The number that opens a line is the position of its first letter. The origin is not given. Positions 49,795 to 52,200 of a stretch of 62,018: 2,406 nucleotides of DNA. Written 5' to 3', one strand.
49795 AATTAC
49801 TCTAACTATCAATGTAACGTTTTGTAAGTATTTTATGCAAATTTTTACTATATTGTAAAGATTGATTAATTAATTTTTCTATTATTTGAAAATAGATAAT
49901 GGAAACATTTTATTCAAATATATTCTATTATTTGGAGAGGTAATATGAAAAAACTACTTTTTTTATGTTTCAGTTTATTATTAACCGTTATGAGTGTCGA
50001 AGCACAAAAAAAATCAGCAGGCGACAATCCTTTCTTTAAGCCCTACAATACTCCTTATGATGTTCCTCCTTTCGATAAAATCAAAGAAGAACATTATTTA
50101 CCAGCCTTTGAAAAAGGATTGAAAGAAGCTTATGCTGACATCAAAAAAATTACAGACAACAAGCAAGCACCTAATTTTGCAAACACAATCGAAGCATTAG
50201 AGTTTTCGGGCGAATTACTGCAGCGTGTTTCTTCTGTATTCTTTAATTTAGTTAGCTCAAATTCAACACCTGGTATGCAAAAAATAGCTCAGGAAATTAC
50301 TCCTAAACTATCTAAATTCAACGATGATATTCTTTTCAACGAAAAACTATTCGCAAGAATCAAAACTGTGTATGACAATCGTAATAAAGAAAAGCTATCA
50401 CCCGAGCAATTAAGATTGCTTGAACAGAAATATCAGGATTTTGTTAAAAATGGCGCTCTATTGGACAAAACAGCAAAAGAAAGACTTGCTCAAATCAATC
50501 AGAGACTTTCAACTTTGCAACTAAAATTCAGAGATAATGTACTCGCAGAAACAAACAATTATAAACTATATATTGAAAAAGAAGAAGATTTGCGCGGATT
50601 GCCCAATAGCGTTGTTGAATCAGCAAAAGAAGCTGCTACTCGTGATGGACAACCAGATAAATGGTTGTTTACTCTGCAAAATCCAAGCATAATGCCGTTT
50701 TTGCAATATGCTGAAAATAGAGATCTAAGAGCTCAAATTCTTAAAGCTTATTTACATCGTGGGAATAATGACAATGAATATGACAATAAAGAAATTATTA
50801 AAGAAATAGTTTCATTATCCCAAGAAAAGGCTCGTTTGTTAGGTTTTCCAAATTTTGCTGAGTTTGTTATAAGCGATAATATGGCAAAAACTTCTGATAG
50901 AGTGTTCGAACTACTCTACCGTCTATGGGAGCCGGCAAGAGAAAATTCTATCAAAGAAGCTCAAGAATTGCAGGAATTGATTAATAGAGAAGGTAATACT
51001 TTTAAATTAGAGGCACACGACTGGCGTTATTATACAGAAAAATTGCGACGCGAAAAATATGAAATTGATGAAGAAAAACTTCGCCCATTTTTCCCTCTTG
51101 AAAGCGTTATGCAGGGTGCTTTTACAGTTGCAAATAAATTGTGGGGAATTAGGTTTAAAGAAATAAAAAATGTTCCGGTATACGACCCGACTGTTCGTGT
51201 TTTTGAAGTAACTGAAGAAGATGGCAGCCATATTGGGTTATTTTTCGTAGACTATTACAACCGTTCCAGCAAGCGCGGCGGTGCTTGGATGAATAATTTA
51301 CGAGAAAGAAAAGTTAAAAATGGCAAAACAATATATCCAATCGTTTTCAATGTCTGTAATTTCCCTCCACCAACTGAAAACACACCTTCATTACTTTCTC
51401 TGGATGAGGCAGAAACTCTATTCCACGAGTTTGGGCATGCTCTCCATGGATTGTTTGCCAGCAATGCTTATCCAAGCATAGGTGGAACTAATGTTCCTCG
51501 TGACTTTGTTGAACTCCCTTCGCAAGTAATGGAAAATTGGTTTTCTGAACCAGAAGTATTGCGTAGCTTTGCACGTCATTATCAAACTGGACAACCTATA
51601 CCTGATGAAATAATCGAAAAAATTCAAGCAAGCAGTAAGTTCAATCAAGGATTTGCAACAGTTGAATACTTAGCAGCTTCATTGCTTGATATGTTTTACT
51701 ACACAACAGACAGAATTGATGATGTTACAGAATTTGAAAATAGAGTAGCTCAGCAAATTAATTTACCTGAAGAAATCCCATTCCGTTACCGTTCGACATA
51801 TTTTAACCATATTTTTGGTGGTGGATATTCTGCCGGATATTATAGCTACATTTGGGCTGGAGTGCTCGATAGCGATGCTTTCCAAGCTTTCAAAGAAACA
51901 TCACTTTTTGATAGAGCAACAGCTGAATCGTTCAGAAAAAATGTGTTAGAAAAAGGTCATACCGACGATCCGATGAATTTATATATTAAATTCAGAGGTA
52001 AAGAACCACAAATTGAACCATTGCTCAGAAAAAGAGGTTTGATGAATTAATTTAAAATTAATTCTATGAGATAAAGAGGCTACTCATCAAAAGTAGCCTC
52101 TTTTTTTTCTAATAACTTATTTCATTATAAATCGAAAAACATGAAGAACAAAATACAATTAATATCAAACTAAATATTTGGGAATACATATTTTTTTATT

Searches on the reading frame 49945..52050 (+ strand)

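Call 72: search_protein_families(library=pfam, proteins=[window:49945-52050:+], max_evalue=0.00001)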
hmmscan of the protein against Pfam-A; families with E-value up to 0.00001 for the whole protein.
window:49945-52050:+ (701 aa): 1 family
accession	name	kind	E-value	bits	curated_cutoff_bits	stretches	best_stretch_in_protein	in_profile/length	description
PF01432.26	Peptidase_M3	-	6.5e-133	444.8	27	1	252-698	1-456/457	Peptidase family M3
